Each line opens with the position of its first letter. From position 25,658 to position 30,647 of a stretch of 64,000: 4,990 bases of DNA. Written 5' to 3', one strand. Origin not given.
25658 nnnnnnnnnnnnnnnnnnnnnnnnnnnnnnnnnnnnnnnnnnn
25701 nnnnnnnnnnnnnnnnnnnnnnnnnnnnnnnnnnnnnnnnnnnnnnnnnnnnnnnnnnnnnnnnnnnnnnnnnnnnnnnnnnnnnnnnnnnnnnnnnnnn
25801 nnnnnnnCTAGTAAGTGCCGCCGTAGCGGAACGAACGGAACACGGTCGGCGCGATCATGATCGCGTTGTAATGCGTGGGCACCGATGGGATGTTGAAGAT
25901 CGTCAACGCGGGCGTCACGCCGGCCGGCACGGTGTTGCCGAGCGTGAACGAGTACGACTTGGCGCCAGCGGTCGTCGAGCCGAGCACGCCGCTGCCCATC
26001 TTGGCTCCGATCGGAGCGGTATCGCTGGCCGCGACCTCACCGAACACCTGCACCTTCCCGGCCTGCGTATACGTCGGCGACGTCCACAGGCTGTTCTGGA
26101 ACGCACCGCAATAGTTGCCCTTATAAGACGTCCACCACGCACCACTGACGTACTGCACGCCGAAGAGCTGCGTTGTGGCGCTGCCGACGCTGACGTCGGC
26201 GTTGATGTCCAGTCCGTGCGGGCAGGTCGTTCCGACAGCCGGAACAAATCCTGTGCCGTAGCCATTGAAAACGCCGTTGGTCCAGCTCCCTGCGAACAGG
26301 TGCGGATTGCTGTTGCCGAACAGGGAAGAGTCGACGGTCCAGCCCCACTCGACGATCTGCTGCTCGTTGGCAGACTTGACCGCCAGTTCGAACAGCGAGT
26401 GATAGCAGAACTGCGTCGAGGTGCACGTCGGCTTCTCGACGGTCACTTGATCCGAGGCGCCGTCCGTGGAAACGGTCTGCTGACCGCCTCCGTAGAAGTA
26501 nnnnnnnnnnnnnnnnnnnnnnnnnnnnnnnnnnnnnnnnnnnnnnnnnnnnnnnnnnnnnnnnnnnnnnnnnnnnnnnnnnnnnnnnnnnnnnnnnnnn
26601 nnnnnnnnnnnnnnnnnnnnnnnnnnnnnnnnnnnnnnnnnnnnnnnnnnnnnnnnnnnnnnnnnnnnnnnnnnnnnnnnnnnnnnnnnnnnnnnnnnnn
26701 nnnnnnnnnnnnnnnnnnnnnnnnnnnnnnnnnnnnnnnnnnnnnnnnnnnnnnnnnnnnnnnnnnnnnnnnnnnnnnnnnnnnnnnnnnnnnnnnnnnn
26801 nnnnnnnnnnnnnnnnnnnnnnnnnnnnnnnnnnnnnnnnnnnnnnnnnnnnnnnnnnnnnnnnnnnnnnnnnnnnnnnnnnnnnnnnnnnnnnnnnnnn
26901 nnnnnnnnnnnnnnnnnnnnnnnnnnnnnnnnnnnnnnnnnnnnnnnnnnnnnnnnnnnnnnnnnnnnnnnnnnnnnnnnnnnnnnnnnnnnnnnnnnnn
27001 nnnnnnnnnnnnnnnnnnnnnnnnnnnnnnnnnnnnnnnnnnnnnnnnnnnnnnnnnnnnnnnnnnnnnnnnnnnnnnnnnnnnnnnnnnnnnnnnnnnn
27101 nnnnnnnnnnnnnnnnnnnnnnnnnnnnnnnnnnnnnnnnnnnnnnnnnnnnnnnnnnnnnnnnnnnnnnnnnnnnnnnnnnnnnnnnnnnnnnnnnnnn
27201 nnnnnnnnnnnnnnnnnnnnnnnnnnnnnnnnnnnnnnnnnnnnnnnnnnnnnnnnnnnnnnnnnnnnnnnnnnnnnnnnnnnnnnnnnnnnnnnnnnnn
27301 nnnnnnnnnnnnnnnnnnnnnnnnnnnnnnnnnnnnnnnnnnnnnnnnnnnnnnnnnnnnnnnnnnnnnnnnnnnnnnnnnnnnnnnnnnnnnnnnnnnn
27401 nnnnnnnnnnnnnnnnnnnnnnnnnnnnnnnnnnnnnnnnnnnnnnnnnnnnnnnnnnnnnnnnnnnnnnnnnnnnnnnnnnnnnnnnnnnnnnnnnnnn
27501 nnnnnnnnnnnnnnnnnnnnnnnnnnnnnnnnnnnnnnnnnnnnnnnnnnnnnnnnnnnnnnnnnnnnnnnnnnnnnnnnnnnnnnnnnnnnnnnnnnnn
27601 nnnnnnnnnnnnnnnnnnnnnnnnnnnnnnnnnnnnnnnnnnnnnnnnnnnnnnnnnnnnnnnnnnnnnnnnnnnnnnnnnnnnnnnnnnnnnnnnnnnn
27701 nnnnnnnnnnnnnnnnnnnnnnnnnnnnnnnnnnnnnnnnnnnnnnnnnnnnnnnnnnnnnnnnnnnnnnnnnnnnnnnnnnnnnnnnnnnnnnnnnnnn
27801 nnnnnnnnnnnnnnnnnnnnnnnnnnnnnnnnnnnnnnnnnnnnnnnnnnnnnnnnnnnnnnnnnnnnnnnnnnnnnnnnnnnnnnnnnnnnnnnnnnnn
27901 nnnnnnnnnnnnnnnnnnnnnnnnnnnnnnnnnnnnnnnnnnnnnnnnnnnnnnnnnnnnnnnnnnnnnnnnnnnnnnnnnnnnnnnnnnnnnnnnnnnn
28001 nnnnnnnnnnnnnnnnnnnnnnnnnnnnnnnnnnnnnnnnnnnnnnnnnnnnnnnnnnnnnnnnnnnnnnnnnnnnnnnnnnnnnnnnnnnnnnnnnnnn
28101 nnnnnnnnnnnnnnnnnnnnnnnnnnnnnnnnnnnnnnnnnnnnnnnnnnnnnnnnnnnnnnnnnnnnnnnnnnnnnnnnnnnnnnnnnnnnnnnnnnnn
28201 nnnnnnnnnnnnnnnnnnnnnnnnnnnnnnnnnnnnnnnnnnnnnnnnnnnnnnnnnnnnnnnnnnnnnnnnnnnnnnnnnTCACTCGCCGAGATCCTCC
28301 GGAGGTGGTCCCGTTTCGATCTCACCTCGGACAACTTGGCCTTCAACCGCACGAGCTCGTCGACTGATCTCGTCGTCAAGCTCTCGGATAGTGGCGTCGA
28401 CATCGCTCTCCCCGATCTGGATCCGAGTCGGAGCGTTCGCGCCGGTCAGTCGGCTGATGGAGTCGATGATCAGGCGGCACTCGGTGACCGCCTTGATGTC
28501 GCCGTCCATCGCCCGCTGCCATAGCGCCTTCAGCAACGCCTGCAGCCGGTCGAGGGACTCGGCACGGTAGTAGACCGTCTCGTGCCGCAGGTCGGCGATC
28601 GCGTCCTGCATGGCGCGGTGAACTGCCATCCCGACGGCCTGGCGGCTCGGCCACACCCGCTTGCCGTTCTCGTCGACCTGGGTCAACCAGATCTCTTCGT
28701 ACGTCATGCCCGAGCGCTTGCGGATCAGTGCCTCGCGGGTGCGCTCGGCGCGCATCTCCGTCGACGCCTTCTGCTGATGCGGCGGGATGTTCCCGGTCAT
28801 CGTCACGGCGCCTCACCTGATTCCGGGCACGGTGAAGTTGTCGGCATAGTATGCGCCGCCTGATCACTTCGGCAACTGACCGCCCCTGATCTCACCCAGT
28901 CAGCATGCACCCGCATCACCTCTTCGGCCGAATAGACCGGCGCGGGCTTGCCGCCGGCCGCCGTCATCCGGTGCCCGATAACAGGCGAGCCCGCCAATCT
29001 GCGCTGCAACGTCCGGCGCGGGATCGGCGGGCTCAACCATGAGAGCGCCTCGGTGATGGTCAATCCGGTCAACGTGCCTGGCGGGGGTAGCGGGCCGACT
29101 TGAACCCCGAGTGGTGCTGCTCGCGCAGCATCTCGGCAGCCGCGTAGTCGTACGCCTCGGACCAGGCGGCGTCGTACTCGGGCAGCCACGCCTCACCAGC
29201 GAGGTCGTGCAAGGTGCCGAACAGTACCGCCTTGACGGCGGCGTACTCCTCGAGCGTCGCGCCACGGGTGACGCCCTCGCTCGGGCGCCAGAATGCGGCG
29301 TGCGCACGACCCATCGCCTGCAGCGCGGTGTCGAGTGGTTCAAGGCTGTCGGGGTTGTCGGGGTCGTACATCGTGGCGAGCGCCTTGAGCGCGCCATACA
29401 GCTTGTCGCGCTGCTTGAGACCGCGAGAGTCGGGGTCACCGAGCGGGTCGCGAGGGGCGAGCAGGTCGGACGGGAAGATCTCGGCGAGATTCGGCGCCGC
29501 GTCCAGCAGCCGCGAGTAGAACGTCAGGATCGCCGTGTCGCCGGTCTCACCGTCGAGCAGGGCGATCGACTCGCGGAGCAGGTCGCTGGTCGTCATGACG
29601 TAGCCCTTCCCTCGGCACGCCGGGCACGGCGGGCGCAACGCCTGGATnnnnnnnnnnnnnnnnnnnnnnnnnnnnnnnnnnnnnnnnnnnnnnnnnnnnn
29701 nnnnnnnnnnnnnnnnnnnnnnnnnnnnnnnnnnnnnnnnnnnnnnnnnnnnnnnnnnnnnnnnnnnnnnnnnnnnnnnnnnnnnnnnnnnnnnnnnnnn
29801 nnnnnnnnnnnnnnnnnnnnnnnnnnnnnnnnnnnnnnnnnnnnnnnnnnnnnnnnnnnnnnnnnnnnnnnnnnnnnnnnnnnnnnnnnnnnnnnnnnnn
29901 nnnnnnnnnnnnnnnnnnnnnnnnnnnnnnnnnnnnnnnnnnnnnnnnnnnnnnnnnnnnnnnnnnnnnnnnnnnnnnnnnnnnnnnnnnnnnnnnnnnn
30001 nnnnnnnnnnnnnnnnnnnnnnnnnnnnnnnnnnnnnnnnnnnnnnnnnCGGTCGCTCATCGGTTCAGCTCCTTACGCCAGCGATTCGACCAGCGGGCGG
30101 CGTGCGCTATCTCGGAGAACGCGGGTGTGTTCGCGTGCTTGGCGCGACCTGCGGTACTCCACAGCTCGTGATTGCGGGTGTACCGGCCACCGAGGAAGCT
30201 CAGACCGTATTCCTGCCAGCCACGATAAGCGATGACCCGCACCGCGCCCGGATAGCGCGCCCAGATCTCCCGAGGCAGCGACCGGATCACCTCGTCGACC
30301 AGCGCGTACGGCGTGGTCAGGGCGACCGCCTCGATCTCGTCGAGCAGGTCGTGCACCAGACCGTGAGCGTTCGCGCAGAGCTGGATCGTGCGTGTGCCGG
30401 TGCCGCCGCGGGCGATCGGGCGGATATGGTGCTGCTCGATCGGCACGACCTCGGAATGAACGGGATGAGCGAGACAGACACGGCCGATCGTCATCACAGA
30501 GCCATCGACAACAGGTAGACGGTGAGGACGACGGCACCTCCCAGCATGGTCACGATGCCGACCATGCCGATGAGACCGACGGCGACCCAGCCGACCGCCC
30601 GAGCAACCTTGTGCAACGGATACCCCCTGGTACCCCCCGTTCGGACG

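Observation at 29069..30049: Membrane-anchored globin-domain protein encoded next to the packaging genes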

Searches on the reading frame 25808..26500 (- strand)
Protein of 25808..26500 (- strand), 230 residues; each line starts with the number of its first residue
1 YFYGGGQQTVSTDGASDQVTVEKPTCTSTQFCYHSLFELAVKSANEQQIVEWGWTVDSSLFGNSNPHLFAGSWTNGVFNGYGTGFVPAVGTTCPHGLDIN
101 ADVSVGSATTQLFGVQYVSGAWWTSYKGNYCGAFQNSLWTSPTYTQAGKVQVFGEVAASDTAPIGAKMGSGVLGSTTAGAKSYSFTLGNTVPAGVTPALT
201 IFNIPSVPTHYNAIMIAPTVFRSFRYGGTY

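Call 40: search_protein_families(library=pfam, proteins=[window:25808-26500:-], max_evalue=0.00001)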
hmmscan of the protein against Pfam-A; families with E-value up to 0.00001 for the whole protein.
window:25808-26500:- (230 aa): 1 family
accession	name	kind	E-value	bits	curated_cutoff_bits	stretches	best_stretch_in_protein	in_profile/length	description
PF03080.22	Neprosin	-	3.7e-16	59.6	22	1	35-228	5-213/214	Neprosin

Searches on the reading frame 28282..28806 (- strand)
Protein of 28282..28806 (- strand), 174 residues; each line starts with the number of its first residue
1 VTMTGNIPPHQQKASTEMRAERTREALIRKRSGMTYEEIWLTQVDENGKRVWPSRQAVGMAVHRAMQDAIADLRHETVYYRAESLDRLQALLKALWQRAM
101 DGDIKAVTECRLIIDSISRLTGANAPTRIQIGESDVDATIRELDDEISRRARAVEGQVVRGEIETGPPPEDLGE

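Call 3: search_protein_families(library=pfam, proteins=[window:28282-28806:-], max_evalue=1)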
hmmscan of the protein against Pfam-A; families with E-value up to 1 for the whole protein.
window:28282-28806:- (174 aa): 4 families
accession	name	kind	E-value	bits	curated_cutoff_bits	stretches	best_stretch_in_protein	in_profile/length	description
PF12626.12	PolyA_pol_arg_C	-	0.026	15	22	1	11-43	9-41/119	Polymerase A arginine-rich C-terminus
PF18932.5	DUF5681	-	0.078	14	27.5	1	82-110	40-68/77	Family of unknown function (DUF5681)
PF09514.15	SSXRD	-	0.085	13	23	1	29-40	14-25/31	SSXRD motif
PF04102.17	SlyX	-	0.81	10.8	30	0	67-100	16-48/67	SlyX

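Call 4: search_protein_families(library=phrogs, proteins=[window:28282-28806:-], max_evalue=0.1)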
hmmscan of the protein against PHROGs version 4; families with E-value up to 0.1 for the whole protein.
window:28282-28806:- (174 aa): 2 families
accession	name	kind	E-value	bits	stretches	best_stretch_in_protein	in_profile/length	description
phrog_645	-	DNA, RNA and nucleotide metabolism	8.1e-17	63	1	8-155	12-150/196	Rnase E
phrog_26239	-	unknown function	0.0039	18.5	1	81-129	58-106/146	-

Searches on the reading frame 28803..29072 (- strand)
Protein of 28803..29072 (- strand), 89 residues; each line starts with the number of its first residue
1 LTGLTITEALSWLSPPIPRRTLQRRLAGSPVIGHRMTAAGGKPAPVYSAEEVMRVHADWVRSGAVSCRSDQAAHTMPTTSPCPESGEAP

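Call 51: search_protein_families(library=ncbifam, proteins=[window:28803-29072:-], max_evalue=0.01)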
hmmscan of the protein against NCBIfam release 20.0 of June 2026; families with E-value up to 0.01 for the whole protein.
window:28803-29072:- (89 aa): 0 families

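Call 52: search_protein_families(library=padloc, proteins=[window:28803-29072:-], max_evalue=0.01)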
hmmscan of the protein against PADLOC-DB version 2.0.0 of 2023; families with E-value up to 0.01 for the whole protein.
window:28803-29072:- (89 aa): 0 families

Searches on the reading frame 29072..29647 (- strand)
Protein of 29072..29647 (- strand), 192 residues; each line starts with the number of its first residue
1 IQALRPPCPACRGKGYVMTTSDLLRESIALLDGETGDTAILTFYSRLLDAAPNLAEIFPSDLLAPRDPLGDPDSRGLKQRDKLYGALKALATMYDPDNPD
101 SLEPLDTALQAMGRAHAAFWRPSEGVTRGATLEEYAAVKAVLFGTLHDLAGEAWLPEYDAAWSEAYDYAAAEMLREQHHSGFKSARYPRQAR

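Call 83: predict_structure(alignment_id=A2)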
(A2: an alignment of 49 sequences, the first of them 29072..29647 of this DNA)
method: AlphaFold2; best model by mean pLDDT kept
length: 192 residues; sequences in the alignment: 49
mean_pLDDT: 92.1   pTM: 0.85
mean pLDDT of the five models: 92.1, 91.4, 91.0, 90.9, 90.3
residues with pLDDT >= 90: 155; 70-90: 22; 50-70: 15; < 50: 0
segments of 3 or more residues with pLDDT < 50: none
pLDDT, mean of each block of 10 residues (from residue 1): 71 92 97 91 98 97 88 93 97 98 97 96 95 98 96 96 98 96 61 66
secondary structure, 60 per line:
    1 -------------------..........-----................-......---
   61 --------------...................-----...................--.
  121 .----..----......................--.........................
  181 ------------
elements in order: H20-29 H35-50 H52-57 H75-93 H99-117 H132-153 H156-180

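Call 85: fold_search(model_id=the predicted structure, library=viral)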
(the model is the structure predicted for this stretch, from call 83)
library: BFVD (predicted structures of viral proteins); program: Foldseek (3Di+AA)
matches with E <= 10: 174; with E <= 0.001: 0
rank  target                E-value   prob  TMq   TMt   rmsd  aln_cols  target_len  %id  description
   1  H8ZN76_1              5.6e-01  0.54  0.37  0.10   9.8       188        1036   14  Uncharacterized protein [Synechococcus phage metaG-MbCM1]
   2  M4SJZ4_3              7.4e-01  0.66  0.42  0.09   7.1       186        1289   12  LamG-like jellyroll fold domain-containing protein (Fragment) [Synechococcus phage Syn30]
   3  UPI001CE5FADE         8.1e-01  0.09  0.19  0.15  15.1       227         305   13  (no name look-up for this kind of identifier)
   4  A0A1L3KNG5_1          9.0e-01  0.09  0.14  0.03  15.4       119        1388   15  (no name in the UniProt tables at hand)
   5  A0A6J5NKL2            9.4e-01  0.06  0.14  0.08  22.8       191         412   12  Uncharacterized protein [uncultured Caudovirales phage]
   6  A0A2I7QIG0            9.9e-01  0.23  0.22  0.30  12.0       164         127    9  (no name in the UniProt tables at hand)
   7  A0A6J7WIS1            1.2e+00  0.12  0.21  0.11  18.1       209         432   13  Prohead protease [uncultured Caudovirales phage]
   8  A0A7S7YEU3            1.3e+00  0.11  0.22  0.11  21.3       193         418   14  Uncharacterized protein [Medusavirus stheno T3]
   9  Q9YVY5                1.3e+00  0.12  0.20  0.18  15.8       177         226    7  Uncharacterized protein [Melanoplus sanguinipes entomopoxvirus]
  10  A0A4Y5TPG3            1.3e+00  0.09  0.20  0.18  20.2       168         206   11  (no name in the UniProt tables at hand)
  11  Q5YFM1                1.4e+00  0.12  0.23  0.23  13.1       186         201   12  Uncharacterized protein [Singapore grouper iridovirus]
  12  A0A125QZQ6            1.7e+00  0.11  0.24  0.19  16.6       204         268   14  Virion protein [Glossina hytrovirus (isolate Glossina pallidipes/Ethiopia/Seibersdorf/-)]
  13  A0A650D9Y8            1.7e+00  0.04  0.15  0.14  18.0       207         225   12  (no name in the UniProt tables at hand)
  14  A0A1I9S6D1            1.8e+00  0.06  0.19  0.10  22.3       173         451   16  (no name in the UniProt tables at hand)
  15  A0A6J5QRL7            1.8e+00  0.05  0.17  0.09  16.5       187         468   15  Uncharacterized protein [uncultured Caudovirales phage]
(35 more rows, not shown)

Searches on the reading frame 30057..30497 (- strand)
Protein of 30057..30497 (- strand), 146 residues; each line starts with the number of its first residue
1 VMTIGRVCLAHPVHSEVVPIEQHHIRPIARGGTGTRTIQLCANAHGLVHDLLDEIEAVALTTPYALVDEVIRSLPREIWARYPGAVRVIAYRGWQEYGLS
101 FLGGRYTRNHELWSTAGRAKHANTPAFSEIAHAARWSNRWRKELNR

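Call 3: search_protein_families(library=pfam, proteins=[window:30057-30497:-], max_evalue=1)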
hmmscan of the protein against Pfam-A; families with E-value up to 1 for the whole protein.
window:30057-30497:- (146 aa): 0 families

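Call 4: search_protein_families(library=phrogs, proteins=[window:30057-30497:-], max_evalue=0.1)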
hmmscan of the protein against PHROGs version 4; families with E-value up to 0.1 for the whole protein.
window:30057-30497:- (146 aa): 1 family
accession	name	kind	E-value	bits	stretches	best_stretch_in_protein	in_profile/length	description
phrog_15103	-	unknown function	0.0098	16.4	1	20-58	224-264/280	-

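Call 51: search_protein_families(library=ncbifam, proteins=[window:30057-30497:-], max_evalue=0.01)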
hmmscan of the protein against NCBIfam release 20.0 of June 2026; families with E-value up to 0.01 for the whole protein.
window:30057-30497:- (146 aa): 1 family
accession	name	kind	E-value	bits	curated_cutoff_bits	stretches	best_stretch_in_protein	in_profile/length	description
NF058586.1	HNHNucHlpB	equivalog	0.00088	19.7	130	1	16-61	15-61/99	HNH nuclease-like protein HlpB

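Call 52: search_protein_families(library=padloc, proteins=[window:30057-30497:-], max_evalue=0.01)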
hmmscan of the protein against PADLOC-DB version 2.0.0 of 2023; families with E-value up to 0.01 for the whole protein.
window:30057-30497:- (146 aa): 0 families
